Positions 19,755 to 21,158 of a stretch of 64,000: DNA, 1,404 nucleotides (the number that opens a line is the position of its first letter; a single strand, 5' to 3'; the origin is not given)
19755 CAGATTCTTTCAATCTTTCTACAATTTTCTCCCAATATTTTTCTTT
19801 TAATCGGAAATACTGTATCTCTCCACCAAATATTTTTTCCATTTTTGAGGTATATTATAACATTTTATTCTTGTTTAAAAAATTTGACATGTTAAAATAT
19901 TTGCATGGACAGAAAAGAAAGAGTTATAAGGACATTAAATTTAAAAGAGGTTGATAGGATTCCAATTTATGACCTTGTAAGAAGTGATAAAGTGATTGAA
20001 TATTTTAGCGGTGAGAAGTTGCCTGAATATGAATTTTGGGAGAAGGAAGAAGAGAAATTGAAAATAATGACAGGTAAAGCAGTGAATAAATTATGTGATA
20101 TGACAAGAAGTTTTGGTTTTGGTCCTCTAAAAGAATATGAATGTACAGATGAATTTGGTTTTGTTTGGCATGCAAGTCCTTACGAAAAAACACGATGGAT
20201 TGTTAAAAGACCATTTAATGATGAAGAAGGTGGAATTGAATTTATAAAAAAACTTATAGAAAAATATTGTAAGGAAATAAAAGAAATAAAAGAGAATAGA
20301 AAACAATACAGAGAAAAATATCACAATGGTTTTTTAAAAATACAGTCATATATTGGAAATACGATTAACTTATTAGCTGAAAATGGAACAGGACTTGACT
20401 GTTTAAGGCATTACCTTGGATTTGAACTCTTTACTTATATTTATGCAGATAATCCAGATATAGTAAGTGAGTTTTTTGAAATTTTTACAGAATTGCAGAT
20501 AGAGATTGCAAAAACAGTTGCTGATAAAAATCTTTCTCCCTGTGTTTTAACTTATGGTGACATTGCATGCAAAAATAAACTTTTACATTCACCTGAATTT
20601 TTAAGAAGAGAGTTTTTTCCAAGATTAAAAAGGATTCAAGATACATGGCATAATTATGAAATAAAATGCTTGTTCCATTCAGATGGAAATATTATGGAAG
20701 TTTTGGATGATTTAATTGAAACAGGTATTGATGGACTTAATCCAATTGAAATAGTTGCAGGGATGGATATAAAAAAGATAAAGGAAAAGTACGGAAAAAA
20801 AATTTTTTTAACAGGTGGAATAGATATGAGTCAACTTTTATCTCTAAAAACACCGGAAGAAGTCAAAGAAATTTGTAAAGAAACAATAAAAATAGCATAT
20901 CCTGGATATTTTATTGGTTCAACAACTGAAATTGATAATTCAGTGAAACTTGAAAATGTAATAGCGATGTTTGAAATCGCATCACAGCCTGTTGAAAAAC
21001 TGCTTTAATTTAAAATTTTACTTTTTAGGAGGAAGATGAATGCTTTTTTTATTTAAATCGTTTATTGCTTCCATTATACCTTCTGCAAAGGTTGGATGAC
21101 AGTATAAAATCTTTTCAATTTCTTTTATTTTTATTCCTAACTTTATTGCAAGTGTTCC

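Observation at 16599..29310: Four URO-D/MtaA-like paralogs interleaved with glycosidases, also at 57955-58938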

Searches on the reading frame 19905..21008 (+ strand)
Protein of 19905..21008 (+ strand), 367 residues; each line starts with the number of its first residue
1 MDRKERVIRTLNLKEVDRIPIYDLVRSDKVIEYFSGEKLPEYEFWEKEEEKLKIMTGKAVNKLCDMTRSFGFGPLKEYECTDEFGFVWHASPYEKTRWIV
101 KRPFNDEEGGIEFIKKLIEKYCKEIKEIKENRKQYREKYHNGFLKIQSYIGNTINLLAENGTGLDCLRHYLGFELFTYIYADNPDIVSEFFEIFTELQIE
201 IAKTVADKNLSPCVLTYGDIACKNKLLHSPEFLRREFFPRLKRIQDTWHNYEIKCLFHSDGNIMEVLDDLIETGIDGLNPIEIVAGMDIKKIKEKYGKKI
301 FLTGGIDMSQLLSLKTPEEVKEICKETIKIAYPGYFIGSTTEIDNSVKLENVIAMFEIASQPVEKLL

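Call 3: search_protein_families(library=pfam, proteins=[window:19905-21008:+], max_evalue=0.01)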
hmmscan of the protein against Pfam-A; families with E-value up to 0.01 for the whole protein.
window:19905-21008:+ (367 aa): 1 family
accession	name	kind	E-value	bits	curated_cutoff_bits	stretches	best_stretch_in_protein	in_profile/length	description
PF01208.23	URO-D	-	3.9e-15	56.2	23.9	1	173-359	162-343/346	Uroporphyrinogen decarboxylase (URO-D)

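Call 4: search_protein_families(library=ncbifam, proteins=[window:19905-21008:+], max_evalue=0.01)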
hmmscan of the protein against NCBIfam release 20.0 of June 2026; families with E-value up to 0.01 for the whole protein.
window:19905-21008:+ (367 aa): 4 families
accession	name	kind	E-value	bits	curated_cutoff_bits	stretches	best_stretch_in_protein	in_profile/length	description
NF004889.0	PRK06252.1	subfamily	2.7e-16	59.5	244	1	167-359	152-333/340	methylcobalamin:coenzyme M methyltransferase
TIGR01463.1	mtaA_cmuA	subfamily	1.2e-13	51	235.4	1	174-359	159-335/340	MtaA/CmuA family methyltransferase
NF040654.1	MtaA_Meth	equivalog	2.3e-13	49.8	400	1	149-329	132-304/337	methylcobamide:CoM methyltransferase MtaA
NF041608.1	methylcob_mtaseMtbA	equivalog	2.3e-11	43.4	600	1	4-342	7-323/339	methylcobamide:CoM methyltransferase MtbA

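Call 5: find_encoding_contigs(protein=window:19905-21008:+, flank=10000, max_places=4)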
Protein window:19905-21008:+ (367 aa): 1 contig read that carries it; 1 place shown.
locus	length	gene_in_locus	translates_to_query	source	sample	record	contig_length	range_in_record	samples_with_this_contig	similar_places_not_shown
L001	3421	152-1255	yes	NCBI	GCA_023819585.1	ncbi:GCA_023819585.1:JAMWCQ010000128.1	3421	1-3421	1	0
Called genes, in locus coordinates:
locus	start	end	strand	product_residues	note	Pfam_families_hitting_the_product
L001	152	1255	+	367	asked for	PF01208:URO-D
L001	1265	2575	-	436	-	PF00890:FAD_binding_2 (weak), PF01134:GIDA (faint), PF03486:HI0933_like (weak), PF07992:Pyr_redox_2, PF12831:FAD_oxidored, PF13738:Pyr_redox_3 (weak), PF00070:Pyr_redox, PF02852:Pyr_redox_dim, +4 more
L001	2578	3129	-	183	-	PF00702:Hydrolase (weak), PF08645:PNK3P, PF13419:HAD_2 (weak), PF13242:Hydrolase_like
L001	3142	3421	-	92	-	PF02774:Semialdhyde_dhC (weak), PF22698:Semialdhyde_dhC_1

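Call 14: search_solved_structures(query=window:19905-21008:+, max_evalue=1, show_alignments=2)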
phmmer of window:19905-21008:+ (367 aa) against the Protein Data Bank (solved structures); distinct sequences matched with E-value up to 1: 4.
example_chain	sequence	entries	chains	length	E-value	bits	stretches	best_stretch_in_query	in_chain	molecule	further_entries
4ay7_A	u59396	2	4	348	4.4e-05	26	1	183-346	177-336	METHYLCOBALAMIN: COENZYME M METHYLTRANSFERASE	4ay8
4yg8_B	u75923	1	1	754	0.038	16.4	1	231-326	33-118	Chitin biosynthesis protein CHS6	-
4wjw_B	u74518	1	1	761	0.038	16.4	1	231-326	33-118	Chitin biosynthesis protein CHS6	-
1js8_A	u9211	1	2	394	0.67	12.3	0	123-170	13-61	Hemocyanin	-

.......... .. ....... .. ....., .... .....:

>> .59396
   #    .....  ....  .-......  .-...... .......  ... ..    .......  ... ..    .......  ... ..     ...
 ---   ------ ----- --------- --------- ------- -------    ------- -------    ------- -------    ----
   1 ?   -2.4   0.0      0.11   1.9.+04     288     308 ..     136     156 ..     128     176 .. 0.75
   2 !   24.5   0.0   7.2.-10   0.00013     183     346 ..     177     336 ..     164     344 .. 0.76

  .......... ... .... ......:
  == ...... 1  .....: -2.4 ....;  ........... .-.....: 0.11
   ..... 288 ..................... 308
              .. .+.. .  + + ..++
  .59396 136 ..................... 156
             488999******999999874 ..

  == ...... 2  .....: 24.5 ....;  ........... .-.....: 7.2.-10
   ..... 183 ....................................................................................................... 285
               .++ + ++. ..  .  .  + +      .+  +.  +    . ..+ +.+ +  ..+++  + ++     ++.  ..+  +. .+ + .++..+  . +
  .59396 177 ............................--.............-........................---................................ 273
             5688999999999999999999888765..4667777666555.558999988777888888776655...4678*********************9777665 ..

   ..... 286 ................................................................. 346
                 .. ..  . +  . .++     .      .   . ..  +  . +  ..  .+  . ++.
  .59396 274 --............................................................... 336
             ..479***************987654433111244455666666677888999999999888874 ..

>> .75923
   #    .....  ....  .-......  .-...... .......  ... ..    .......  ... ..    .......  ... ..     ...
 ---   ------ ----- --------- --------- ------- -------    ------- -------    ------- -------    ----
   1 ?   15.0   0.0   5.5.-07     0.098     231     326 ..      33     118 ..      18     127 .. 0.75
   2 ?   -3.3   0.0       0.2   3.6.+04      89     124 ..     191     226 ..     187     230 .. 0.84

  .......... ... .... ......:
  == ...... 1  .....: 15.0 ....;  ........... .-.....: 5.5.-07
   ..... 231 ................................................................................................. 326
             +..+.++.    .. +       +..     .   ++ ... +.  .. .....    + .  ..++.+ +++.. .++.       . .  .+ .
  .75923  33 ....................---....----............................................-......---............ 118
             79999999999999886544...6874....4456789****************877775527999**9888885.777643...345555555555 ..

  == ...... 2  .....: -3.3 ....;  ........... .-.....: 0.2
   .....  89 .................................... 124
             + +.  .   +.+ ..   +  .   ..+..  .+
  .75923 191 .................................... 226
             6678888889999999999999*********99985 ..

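Call 18: find_homologous_proteins(query=window:19905-21008:+, max_evalue=0.00001)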
Query window:19905-21008:+ (367 aa): 875 proteins with E <= 0.00001 among 4912 candidates; the best 120 are listed.
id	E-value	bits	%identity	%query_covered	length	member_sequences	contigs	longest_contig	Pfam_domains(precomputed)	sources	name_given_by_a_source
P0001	8.8e-247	836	100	100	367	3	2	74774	PF01208.24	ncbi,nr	ncbi:MAG: hypothetical protein NC827_00610 [Candidatus Omnitrophica bacterium]|nr:hypothetical prote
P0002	7.2e-204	695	82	100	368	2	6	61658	PF01208.24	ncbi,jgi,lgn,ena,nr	ncbi:MAG TPA: uroporphyrinogen decarboxylase family protein [bacterium]|nr:uroporphyrinogen decarbox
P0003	3.3e-200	683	81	100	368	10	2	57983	PF01208.24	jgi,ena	-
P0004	1.1e-198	678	86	93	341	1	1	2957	PF01208.24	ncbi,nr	ncbi:MAG: hypothetical protein NC816_06645, partial [Candidatus Omnitrophica bacterium]|nr:hypotheti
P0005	2.7e-198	677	80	100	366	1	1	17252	PF01208.24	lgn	-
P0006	1.1e-194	665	77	100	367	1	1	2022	PF01208.24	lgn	-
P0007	3.8e-191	653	76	100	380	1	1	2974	PF01208.24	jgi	-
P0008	2.5e-180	618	72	100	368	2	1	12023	PF01208.24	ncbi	-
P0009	4.0e-175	600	71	100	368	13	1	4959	-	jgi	-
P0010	1.4e-168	579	69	99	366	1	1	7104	PF01208.24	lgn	-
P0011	7.4e-155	534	65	98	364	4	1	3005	PF01208.24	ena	-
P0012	1.0e-153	530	65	98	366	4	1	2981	PF01208.24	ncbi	-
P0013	9.1e-149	514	62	98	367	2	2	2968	PF01208.24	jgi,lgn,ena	-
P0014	1.3e-148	513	61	98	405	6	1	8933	PF01208.24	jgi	-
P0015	1.4e-148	513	63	98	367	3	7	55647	PF01208.24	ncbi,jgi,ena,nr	ncbi:MAG TPA: uroporphyrinogen decarboxylase family protein [bacterium]|nr:uroporphyrinogen decarbox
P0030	8.7e-142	491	59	99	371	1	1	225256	-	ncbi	ncbi:MAG: hypothetical protein ACUVXI_02880 [bacterium]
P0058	3.6e-135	469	56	99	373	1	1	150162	PF01208.24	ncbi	ncbi:MAG: uroporphyrinogen decarboxylase family protein [Armatimonadota bacterium]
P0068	3.2e-134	466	57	98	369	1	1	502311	PF01208.24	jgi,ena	jgi:hypothetical protein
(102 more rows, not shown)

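Call 20: find_encoding_contigs(protein=P0030, flank=10000, max_places=2)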
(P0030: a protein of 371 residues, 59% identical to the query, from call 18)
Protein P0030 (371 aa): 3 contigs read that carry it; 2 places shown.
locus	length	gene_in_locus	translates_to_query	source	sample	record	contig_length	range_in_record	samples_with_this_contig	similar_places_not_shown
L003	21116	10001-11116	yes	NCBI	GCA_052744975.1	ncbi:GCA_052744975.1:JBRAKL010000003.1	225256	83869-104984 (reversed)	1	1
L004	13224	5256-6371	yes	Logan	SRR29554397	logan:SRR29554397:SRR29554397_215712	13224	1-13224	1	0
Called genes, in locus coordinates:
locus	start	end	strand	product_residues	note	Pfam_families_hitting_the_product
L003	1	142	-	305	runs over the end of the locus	PF00528:BPD_transp_1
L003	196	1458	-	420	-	PF01547:SBP_bac_1, PF13416:SBP_bac_8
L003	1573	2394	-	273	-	PF01261:AP_endonuc_2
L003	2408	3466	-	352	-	PF01408:GFO_IDH_MocA, PF22725:GFO_IDH_MocA_C3 (weak)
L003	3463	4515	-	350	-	PF01408:GFO_IDH_MocA, PF22725:GFO_IDH_MocA_C3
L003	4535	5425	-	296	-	PF00528:BPD_transp_1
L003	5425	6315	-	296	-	PF00528:BPD_transp_1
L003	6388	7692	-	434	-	PF01547:SBP_bac_1, PF13416:SBP_bac_8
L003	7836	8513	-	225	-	PF00392:GntR, PF07729:FCD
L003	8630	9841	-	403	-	PF00596:Aldolase_II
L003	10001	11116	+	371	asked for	-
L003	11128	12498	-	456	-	PF00285:Citrate_synt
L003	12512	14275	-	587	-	PF02730:AFOR_N, PF01314:AFOR_C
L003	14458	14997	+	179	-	PF02577:BFN_dom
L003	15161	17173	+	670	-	PF13224:DUF4032 (faint)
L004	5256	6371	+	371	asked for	-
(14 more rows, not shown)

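Call 21: find_encoding_contigs(protein=P0058, flank=10000, max_places=2)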
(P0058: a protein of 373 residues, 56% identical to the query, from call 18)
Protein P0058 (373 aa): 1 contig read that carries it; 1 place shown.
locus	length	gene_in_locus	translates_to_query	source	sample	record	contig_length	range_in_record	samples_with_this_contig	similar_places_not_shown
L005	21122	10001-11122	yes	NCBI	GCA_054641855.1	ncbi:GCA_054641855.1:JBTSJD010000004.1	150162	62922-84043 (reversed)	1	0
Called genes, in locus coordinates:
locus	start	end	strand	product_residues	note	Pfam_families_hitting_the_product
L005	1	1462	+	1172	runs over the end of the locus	-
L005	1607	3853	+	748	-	PF12708:Pect-lyase_RHGA_epim, PF13229:Beta_helix, PF12708:Pect-lyase_RHGA_epim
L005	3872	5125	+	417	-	PF07690:MFS_1, PF06779:MFS_4, PF07690:MFS_1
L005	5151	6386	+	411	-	-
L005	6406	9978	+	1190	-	-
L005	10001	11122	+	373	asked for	PF01208:URO-D (weak)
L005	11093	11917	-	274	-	PF02634:FdhD-NarQ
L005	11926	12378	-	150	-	PF03473:MOSC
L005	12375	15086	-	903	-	PF13510:Fer2_4, PF10588:NADH-G_4Fe-4S_3, PF00037:Fer4 (faint), PF12838:Fer4_7 (weak), PF13237:Fer4_10 (faint), PF04879:Molybdop_Fe4S4, PF00384:Molybdopterin, PF01568:Molydop_binding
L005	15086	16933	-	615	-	PF01512:Complex1_51K, PF10589:NADH_4Fe-4S, PF12797:Fer4_2 (faint), PF14697:Fer4_21 (weak), PF12838:Fer4_7 (weak), PF13187:Fer4_9 (weak), PF13237:Fer4_10 (weak), PF00037:Fer4 (weak)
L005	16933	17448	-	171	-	PF01257:2Fe-2S_thioredx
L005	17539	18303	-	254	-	PF01925:TauE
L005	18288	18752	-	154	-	PF03473:MOSC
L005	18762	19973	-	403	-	PF03453:MoeA_N, PF00994:MoCF_biosynth, PF03454:MoeA_C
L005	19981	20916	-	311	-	PF01967:MoaC, PF00994:MoCF_biosynth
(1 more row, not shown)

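Call 22: find_encoding_contigs(protein=P0068, flank=10000, max_places=2)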
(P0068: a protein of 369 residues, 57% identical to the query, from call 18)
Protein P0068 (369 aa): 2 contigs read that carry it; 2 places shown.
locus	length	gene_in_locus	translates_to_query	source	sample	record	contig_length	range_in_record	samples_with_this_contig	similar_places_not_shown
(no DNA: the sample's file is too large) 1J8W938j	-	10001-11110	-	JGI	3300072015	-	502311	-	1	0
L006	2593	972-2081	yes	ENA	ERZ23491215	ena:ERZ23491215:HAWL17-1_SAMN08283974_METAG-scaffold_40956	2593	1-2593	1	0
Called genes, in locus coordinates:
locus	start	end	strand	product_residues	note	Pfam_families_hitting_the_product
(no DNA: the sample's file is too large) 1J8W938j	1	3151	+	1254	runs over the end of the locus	PF13181:TPR_8 (faint), PF13414:TPR_11 (faint), PF13428:TPR_14 (faint), PF13431:TPR_17 (faint), PF13432:TPR_16 (faint), PF14559:TPR_19 (faint), PF14561:TPR_20 (faint), PF23914:TPR_CcmH_CycH (weak)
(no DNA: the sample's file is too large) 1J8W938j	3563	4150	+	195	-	PF13578:Methyltransf_24 (faint)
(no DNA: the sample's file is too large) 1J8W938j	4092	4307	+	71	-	-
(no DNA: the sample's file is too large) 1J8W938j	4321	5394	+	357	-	PF01208:URO-D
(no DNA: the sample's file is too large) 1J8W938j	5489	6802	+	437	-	PF12867:DinB_2, PF03781:FGE-sulfatase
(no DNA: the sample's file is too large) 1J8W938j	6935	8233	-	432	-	PF01041:DegT_DnrJ_EryC1, PF01053:Cys_Met_Meta_PP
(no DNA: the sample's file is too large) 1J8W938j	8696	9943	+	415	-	PF01208:URO-D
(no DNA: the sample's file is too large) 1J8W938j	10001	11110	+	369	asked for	PF01208:URO-D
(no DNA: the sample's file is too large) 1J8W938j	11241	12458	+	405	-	PF01208:URO-D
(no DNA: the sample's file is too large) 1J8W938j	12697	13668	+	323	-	PF01208:URO-D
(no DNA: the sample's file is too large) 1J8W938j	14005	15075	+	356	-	PF01208:URO-D (weak)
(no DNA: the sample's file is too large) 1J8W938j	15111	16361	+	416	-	-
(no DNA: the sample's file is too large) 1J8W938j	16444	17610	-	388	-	PF01208:URO-D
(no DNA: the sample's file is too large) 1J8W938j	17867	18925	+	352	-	PF01208:URO-D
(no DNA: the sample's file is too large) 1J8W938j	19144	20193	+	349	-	PF01208:URO-D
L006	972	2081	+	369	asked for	PF01208:URO-D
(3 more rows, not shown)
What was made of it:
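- about 10 genes in tandem on one JGI contig (call 22); Relatives occur in tandem arrays of up to about 10 (call 22).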

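Call 66: find_related_loci(query=A3, collection=metagenome_contigs, flank=10000)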
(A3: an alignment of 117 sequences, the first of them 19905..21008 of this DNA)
Query A3 (367 aa) in metagenome_contigs; peptide patterns used: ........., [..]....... (x = any residue, [..] = any of these).
235 stretches matched a pattern; 144 encode a relative of the query (tblastn E <= 1e-3); the best 80 are kept; 80 distinct loci.
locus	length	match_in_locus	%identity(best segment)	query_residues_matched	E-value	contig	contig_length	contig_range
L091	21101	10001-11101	80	1-367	0e+0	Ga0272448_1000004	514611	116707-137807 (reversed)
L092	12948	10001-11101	82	1-367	0e+0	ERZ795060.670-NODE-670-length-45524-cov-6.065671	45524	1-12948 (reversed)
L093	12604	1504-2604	82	1-367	0e+0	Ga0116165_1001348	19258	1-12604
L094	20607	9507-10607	82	1-367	0e+0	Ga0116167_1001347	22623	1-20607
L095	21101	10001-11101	73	1-367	0e+0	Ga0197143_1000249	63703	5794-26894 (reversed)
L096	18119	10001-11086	71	1-362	6e-179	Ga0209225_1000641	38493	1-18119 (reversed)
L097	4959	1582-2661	71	1-360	0e+0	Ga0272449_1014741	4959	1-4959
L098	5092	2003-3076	62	1-358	7e-158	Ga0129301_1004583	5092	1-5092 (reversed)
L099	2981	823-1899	65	1-359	2e-163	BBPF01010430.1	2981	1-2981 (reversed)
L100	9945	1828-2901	62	1-358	4e-154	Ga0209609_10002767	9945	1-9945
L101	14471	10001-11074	62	1-358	4e-154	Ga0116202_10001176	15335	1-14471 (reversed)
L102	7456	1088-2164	63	1-359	1e-152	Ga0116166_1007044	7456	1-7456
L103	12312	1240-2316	63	1-359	2e-152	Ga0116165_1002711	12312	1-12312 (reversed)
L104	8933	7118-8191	61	1-358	1e-152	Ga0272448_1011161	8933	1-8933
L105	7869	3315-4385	62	1-357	2e-152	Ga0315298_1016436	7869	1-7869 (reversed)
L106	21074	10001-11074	63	1-358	2e-152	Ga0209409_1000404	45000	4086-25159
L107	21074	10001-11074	63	1-358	2e-152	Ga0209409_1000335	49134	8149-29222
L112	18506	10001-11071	62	1-357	3e-151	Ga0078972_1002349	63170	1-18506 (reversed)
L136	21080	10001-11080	54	1-361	7e-138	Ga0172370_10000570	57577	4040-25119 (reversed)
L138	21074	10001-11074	62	1-358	2e-155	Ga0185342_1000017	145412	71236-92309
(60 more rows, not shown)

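Call 71: search_protein_families(library=pfam, proteins=[L102:2097-3905:+, L107:1132-3531:+, L101:12886-14214:+, L106:5376-9980:+, L103:9425-10243:+, L096:5670-7049:+, L112:3537-5366:+, L106:18608-19777:-], max_evalue=0.0001)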
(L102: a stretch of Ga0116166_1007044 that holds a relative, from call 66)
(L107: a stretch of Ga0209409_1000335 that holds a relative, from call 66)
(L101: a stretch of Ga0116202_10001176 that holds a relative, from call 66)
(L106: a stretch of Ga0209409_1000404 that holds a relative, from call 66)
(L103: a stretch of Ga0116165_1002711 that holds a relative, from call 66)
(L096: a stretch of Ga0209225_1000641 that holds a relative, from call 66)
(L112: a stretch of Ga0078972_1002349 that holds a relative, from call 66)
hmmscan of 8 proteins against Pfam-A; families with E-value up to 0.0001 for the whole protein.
L102:2097-3905:+ (602 aa): 1 family
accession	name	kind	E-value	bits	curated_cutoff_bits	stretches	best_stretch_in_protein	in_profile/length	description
PF07940.18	Hepar_II_III_C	-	2.9e-07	30.7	24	1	364-548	4-187/237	Heparinase II/III-like, C-terminal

L107:1132-3531:+ (799 aa): 4 families
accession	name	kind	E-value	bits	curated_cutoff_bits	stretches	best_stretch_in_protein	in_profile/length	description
PF16126.11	DUF4838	-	2.4e-39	135.8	26.6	1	164-499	3-318/325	Domain of unknown function (DUF4838)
PF02837.24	Glyco_hydro_2_N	-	6.4e-06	26.6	28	1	700-795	63-155/169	Glycosyl hydrolases family 2, sugar binding domain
PF13364.12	BetaGal_ABD2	-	7.3e-06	27.1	23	1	666-775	5-105/112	Beta-galactosidase second all-beta domain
PF22666.2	Glyco_hydro_2_N2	-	7.6e-05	23.3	27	0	704-786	50-127/167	Glycosyl hydrolase 2 galactose-binding domain-like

L101:12886-14214:+ (442 aa): 2 families
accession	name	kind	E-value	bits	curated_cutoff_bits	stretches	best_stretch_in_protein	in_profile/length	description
PF13537.11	GATase_7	-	1.2e-16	61.3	25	1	84-196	11-120/123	Glutamine amidotransferase domain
PF13522.11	GATase_6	-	1.4e-09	38.5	27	1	84-193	27-130/130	Glutamine amidotransferase domain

L106:5376-9980:+ (1534 aa): 1 family
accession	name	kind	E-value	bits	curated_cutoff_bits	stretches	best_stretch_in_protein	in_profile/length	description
PF22369.2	GLMA_2nd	-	2.5e-05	24.5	27.7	1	1250-1325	20-94/138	GLMA-like, second domain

L103:9425-10243:+ (272 aa): 2 families
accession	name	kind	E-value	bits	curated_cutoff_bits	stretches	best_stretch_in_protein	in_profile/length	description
PF07963.17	N_methyl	-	2.4e-10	40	21.2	1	8-34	1-27/27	Prokaryotic N-terminal methylation motif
PF07596.16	SBP_bac_10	-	3.7e-10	40.7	23.3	1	39-96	2-61/268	Protein of unknown function (DUF1559)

L096:5670-7049:+ (459 aa): 1 family
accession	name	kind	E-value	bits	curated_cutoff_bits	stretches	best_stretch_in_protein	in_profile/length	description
PF06253.16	MTTB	-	3.9e-39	134.4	25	1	12-435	34-475/500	Trimethylamine methyltransferase (MTTB)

L112:3537-5366:+ (609 aa): 0 families

L106:18608-19777:- (389 aa): 0 families
